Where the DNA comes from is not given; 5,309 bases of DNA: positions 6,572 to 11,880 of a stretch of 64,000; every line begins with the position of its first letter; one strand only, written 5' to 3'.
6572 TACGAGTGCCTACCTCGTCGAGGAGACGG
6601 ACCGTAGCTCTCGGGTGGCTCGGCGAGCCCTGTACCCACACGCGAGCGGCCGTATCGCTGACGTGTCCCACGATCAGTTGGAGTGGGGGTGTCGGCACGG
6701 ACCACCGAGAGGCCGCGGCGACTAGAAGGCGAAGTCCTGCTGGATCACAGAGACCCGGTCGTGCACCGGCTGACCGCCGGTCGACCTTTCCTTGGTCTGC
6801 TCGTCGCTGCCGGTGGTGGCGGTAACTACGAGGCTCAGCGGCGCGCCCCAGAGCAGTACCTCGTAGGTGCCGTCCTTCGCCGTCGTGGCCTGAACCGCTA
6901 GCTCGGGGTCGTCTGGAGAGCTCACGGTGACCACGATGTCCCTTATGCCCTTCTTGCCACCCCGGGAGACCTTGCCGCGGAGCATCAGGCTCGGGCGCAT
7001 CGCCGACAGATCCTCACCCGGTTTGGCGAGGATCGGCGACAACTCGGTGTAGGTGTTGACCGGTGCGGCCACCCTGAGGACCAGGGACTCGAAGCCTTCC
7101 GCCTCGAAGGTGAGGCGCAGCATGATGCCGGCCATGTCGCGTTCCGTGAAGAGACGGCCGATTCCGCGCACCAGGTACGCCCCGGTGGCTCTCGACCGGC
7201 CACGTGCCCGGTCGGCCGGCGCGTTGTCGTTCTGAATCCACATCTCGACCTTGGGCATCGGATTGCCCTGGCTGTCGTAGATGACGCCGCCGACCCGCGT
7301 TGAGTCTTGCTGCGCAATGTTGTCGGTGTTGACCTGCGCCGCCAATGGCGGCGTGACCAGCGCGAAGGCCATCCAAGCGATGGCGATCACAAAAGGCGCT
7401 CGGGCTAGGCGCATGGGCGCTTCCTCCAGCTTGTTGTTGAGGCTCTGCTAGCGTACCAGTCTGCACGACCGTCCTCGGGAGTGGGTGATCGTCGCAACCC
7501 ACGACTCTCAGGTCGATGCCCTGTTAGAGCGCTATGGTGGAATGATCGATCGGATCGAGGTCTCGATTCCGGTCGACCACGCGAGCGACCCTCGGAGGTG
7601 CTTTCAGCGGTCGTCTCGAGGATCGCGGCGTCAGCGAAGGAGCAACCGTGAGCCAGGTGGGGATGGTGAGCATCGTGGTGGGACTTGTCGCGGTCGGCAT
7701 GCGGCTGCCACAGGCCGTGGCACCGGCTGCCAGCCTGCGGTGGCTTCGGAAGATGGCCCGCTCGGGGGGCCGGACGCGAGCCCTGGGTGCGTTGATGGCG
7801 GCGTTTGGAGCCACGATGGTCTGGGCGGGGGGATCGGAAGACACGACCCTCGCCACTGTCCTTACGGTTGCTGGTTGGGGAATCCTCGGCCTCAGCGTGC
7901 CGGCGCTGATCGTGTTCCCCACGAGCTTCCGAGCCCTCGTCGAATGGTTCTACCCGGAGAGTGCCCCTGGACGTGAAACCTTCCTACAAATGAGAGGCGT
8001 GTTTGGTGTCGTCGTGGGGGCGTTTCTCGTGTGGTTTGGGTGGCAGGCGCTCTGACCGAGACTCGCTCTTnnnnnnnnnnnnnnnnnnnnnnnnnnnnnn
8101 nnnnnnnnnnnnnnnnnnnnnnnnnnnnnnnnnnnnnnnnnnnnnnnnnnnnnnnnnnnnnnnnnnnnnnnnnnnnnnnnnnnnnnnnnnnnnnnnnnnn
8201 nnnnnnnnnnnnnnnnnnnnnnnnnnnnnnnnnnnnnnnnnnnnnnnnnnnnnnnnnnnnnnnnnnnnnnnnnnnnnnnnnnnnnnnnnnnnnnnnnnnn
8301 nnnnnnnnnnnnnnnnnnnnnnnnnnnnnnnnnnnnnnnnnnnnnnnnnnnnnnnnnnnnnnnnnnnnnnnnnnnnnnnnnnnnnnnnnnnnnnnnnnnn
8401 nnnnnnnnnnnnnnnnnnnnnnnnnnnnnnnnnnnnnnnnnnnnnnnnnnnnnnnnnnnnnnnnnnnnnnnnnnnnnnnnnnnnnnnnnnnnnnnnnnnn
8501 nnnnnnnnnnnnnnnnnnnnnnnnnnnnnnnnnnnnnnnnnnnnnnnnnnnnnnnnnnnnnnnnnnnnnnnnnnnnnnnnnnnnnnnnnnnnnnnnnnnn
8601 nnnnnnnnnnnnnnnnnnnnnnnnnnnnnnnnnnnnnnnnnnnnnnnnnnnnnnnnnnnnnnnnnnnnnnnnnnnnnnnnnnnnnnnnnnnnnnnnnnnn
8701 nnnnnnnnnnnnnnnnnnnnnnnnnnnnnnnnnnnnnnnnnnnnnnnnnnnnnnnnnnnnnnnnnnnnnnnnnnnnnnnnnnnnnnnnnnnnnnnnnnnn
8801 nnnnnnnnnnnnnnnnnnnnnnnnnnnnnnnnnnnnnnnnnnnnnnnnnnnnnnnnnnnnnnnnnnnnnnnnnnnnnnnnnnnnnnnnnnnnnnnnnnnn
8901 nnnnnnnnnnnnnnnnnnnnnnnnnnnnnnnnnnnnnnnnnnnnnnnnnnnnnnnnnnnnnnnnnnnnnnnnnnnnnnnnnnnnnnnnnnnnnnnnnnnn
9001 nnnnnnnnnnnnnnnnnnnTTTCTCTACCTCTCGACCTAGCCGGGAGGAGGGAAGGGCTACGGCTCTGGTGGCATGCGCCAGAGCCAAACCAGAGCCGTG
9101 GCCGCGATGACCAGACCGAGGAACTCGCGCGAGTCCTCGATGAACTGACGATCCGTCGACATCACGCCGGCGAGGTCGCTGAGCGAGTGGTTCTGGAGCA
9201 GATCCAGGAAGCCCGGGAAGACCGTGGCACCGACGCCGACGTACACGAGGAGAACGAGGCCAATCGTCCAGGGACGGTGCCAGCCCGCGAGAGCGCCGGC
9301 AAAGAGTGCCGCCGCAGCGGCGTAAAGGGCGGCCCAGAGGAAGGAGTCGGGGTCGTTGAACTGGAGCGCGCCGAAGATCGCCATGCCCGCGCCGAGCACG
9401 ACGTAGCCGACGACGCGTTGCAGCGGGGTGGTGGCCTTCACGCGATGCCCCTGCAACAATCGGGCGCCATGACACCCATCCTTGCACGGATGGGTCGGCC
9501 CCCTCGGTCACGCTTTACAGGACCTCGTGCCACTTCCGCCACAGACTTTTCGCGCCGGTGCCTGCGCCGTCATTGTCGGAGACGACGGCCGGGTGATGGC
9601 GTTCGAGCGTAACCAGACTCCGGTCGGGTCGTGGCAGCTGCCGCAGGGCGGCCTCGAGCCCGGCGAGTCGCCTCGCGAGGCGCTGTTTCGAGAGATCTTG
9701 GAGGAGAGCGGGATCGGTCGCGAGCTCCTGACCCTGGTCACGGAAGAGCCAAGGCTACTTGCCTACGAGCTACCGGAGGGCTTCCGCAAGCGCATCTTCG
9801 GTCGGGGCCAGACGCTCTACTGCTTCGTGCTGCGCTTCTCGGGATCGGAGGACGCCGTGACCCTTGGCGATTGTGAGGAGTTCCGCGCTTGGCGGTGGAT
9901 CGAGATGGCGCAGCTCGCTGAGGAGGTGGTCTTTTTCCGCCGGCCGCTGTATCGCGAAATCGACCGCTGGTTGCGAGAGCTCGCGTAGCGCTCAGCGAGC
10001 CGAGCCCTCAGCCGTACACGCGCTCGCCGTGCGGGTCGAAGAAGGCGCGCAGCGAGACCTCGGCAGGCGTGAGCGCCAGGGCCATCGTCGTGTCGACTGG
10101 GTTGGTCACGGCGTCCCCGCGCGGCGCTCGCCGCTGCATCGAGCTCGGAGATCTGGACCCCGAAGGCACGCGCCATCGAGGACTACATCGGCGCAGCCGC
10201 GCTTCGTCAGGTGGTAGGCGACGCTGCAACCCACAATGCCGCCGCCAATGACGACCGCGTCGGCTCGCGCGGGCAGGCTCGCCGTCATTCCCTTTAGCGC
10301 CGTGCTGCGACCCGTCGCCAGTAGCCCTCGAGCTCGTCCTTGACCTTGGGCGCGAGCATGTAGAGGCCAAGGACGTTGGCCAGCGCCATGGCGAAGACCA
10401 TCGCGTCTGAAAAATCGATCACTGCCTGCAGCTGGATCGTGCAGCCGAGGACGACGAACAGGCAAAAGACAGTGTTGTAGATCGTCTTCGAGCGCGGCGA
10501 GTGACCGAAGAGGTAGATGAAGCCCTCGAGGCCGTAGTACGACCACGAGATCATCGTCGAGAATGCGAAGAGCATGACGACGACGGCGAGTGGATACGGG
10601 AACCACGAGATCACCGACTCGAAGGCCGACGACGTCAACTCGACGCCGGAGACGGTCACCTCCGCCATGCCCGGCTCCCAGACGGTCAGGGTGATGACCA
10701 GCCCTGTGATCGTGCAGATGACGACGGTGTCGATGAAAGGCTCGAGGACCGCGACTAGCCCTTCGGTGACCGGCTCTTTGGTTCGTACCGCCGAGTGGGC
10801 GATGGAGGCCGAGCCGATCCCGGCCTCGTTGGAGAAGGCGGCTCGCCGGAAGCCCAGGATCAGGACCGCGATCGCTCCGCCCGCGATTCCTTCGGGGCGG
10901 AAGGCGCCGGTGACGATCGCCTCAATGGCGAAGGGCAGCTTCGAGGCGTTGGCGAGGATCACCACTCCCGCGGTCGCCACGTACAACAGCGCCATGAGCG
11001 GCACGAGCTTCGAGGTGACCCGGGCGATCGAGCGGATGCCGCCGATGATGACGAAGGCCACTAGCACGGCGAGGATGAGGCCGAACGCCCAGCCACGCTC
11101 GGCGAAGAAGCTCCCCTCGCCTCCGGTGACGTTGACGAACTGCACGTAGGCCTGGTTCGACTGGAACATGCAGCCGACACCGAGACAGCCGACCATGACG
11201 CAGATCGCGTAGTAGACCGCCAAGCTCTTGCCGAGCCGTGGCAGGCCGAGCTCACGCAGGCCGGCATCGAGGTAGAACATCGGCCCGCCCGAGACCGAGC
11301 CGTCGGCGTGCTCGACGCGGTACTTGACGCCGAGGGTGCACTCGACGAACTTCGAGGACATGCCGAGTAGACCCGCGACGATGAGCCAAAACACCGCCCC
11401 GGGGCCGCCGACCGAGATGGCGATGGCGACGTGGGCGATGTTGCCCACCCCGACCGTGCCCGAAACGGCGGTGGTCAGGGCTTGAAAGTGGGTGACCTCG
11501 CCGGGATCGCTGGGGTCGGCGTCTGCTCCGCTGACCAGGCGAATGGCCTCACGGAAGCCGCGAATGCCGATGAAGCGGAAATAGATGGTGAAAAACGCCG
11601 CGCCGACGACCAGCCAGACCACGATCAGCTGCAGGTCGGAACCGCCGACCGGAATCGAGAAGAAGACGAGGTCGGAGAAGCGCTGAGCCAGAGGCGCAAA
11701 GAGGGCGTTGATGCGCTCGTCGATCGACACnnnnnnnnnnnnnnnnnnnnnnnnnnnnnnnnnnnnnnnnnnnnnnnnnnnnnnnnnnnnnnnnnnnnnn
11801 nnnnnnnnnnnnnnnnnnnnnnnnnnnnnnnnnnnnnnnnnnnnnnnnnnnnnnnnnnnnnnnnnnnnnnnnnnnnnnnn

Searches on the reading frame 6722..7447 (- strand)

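Call 22: search_protein_families(library=pfam, proteins=[window:6722-7447:-], max_evalue=0.0001)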
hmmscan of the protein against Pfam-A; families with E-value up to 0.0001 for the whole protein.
window:6722-7447:- (241 aa): 1 family
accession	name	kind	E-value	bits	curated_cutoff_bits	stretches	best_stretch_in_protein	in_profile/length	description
PF13620.12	CarboxypepD_reg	-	1e-07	32.6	32.3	0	156-213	2-59/82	Carboxypeptidase regulatory-like domain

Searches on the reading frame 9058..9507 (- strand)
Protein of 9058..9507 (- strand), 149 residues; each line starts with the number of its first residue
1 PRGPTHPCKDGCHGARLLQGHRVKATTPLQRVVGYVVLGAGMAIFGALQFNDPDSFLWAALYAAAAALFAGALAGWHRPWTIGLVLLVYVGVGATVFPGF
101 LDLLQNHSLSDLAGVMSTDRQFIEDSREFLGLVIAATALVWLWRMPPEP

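Call 22: search_protein_families(library=pfam, proteins=[window:9058-9507:-], max_evalue=0.0001)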
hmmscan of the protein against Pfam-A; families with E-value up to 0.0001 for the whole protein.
window:9058-9507:- (149 aa): 1 family
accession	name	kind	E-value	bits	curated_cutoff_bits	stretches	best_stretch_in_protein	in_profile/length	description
PF15071.11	TMEM220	-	1.1e-14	55.4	27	1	43-143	3-99/100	Transmembrane family 220, helix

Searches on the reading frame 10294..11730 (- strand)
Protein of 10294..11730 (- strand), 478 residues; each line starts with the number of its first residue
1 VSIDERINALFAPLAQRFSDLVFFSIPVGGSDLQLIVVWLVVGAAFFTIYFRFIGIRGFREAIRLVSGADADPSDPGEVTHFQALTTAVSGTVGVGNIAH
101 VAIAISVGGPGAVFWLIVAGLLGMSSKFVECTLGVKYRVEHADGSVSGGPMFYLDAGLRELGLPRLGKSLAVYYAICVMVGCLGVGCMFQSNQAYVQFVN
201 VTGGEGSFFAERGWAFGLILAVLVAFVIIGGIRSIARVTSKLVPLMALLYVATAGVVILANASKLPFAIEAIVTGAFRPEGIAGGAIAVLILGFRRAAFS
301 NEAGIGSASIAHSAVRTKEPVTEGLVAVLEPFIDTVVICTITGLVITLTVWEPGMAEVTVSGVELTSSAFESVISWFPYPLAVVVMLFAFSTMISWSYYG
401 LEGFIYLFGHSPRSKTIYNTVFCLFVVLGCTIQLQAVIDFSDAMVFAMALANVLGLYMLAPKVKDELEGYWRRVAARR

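Call 22: search_protein_families(library=pfam, proteins=[window:10294-11730:-], max_evalue=0.0001)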
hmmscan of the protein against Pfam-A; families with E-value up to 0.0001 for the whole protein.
window:10294-11730:- (478 aa): 1 family
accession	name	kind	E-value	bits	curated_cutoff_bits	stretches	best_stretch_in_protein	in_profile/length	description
PF01235.23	Na_Ala_symp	-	3.4e-118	395.8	24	1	74-475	8-384/392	Sodium:alanine symporter family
